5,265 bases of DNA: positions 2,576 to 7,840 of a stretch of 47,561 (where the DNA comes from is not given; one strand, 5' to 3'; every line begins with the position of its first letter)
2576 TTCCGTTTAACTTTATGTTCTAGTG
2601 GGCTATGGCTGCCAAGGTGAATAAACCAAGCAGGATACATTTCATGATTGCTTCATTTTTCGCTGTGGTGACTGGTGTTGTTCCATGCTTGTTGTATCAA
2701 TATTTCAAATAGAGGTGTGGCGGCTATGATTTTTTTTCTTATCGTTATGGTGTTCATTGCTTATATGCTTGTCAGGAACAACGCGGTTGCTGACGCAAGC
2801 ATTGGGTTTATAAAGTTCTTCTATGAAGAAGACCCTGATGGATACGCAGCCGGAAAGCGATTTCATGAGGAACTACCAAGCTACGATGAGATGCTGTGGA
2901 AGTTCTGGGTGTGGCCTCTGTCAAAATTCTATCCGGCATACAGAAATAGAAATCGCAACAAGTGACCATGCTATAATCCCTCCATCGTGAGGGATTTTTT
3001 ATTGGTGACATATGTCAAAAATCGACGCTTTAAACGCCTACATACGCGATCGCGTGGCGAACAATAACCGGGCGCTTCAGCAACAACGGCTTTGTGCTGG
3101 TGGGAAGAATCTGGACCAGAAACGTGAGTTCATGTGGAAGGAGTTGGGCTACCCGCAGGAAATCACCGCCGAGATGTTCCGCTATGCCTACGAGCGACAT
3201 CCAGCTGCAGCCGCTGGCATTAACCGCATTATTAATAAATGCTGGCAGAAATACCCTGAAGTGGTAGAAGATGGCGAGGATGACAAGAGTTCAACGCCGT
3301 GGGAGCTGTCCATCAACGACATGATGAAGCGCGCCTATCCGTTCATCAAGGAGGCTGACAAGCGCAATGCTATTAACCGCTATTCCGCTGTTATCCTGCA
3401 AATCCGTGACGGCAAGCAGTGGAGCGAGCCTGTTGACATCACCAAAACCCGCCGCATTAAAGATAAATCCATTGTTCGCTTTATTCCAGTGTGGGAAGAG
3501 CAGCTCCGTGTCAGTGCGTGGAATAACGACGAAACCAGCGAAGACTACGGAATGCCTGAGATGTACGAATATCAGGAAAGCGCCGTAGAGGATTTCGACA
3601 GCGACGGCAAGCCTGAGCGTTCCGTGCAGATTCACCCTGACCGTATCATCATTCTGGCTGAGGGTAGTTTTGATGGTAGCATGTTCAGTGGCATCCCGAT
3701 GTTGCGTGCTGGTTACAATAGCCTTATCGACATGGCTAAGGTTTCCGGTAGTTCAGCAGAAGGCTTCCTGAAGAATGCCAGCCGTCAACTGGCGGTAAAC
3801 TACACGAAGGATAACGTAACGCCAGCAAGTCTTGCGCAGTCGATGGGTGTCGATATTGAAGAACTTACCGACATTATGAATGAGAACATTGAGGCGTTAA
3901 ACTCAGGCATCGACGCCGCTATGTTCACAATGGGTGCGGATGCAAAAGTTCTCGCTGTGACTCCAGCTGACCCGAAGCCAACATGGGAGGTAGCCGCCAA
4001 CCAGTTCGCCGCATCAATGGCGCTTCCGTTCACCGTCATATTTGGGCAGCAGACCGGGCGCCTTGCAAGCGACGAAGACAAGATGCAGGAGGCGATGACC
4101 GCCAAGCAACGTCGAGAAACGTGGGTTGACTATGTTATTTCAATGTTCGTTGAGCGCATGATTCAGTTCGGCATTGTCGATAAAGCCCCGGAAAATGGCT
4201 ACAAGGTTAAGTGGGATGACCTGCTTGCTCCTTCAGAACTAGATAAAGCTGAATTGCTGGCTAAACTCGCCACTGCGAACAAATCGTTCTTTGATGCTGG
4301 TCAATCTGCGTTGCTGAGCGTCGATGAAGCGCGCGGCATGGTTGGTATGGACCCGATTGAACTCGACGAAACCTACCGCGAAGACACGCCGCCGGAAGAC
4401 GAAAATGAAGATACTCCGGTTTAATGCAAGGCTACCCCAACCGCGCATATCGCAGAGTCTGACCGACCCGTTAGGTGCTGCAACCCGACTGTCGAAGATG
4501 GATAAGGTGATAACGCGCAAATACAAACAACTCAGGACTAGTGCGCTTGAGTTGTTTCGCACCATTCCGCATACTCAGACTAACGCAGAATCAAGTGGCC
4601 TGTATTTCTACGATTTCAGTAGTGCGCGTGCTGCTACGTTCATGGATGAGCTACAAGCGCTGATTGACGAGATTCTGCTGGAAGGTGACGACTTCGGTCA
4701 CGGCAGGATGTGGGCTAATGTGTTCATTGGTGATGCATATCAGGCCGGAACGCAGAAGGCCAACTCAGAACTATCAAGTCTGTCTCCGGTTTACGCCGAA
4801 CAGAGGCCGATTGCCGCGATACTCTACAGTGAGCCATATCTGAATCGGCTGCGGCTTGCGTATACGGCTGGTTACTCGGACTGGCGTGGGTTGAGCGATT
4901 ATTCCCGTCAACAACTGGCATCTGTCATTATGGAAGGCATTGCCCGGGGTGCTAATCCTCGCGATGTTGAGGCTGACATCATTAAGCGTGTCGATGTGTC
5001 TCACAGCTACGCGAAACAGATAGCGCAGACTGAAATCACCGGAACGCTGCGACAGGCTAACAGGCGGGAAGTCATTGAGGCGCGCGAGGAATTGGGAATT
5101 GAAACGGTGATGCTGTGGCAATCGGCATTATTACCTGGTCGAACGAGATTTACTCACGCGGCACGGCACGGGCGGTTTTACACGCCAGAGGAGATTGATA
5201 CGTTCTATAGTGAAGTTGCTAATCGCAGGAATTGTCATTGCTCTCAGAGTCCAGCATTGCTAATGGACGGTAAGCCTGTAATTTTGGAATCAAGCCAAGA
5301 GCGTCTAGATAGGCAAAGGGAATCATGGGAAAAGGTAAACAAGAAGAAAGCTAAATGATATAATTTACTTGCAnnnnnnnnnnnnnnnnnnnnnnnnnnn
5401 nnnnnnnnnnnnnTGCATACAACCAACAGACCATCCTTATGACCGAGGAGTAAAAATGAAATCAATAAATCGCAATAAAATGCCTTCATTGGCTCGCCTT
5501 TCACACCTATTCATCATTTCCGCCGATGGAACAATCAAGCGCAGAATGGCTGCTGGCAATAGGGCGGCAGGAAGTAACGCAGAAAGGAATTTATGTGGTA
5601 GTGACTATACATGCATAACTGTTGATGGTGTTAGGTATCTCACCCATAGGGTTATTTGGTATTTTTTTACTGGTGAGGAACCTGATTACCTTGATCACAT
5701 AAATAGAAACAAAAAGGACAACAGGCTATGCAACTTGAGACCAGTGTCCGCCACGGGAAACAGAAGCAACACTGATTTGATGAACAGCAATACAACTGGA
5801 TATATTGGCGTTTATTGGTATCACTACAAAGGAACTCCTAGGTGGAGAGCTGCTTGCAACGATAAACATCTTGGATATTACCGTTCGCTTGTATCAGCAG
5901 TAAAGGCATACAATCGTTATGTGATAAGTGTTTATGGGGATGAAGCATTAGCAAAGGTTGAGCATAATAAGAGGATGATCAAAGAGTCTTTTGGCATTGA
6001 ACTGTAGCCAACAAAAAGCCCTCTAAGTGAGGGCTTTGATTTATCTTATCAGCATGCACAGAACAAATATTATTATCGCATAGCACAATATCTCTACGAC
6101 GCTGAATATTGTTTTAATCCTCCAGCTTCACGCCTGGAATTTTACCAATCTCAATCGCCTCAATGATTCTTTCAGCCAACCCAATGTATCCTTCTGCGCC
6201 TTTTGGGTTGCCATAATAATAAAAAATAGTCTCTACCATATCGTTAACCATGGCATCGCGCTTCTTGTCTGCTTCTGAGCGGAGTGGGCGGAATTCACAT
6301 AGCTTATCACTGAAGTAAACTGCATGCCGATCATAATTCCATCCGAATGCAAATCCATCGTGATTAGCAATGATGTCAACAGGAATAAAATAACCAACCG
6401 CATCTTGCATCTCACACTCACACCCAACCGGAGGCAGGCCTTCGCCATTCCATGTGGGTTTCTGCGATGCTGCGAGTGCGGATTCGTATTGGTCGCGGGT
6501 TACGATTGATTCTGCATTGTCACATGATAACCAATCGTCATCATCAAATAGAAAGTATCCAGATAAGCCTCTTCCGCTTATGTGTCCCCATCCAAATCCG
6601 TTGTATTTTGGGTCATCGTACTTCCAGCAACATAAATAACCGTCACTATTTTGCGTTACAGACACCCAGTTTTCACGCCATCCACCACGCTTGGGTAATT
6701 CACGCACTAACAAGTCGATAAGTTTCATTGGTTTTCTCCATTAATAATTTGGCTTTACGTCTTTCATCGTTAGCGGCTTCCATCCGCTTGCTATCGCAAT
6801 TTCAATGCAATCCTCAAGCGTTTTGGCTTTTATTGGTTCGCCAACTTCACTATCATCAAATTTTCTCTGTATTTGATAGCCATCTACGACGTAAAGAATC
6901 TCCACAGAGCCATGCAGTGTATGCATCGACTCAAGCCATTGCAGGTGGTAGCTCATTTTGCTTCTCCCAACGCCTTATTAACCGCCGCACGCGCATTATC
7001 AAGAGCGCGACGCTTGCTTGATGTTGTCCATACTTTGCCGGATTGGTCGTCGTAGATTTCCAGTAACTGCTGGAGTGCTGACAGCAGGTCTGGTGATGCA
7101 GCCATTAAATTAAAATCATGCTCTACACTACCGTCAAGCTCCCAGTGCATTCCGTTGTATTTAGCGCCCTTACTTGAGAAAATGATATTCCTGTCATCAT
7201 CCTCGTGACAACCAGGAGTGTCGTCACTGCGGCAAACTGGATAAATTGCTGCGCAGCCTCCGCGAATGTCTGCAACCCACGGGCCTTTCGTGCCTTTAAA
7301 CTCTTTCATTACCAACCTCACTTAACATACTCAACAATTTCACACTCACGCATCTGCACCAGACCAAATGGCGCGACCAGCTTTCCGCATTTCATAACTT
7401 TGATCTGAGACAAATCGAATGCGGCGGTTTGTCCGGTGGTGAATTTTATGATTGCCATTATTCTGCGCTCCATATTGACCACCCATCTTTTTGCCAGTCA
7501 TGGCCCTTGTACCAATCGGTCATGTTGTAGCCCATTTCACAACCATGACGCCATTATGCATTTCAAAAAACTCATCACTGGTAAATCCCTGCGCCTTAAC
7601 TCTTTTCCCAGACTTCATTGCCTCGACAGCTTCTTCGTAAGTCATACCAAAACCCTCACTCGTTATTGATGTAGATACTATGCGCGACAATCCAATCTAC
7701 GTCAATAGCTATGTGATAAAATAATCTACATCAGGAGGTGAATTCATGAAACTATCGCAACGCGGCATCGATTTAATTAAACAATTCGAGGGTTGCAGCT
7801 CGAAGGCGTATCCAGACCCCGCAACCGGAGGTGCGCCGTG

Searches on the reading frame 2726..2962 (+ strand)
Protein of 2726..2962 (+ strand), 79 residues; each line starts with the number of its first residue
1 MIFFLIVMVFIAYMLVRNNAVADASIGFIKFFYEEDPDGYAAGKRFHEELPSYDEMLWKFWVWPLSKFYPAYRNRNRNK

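Call 17: search_protein_families(library=phrogs, proteins=[window:2726-2962:+], max_evalue=0.1)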
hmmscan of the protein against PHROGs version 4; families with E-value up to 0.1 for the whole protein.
window:2726-2962:+ (79 aa): 1 family
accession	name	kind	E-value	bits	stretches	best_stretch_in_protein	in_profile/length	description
phrog_25285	-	unknown function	4e-48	162.6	1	1-79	4-82/82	-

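Call 18: search_protein_families(library=pfam, proteins=[window:2726-2962:+], max_evalue=1)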
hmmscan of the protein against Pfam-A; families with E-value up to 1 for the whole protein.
window:2726-2962:+ (79 aa): 2 families
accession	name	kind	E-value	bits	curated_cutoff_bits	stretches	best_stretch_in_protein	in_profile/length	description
PF21222.2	Lamp2_2nd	-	0.26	11.6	27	1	4-15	11-22/32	Lysosome-associated membrane glycoprotein 2, transmembrane segment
PF05803.17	Chordopox_L2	-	0.48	10.7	27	1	1-26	47-72/81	Chordopoxvirus L2 protein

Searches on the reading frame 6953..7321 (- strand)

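Call 58: search_protein_families(library=phrogs, proteins=[window:6953-7321:-], max_evalue=0.01)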
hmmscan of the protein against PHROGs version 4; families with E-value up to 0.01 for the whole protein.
window:6953-7321:- (122 aa): 1 family
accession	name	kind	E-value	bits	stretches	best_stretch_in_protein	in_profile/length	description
phrog_1273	-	unknown function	2e-18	67.7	1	5-121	3-101/103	-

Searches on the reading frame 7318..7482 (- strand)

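Call 58: search_protein_families(library=phrogs, proteins=[window:7318-7482:-], max_evalue=0.01)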
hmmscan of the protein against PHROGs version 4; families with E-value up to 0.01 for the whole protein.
window:7318-7482:- (54 aa): 1 family
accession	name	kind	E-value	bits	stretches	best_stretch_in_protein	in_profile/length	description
phrog_21280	-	unknown function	2.9e-21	75.9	1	9-54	1-47/47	-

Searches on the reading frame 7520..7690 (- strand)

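Call 58: search_protein_families(library=phrogs, proteins=[window:7520-7690:-], max_evalue=0.01)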
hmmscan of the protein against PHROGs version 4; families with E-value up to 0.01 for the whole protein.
window:7520-7690:- (56 aa): 2 families
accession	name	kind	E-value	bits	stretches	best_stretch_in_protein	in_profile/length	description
phrog_3474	-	unknown function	1.9e-14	54.2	1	15-50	3-38/64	-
phrog_22208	-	unknown function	9.7e-07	29.7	1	15-50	8-43/147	-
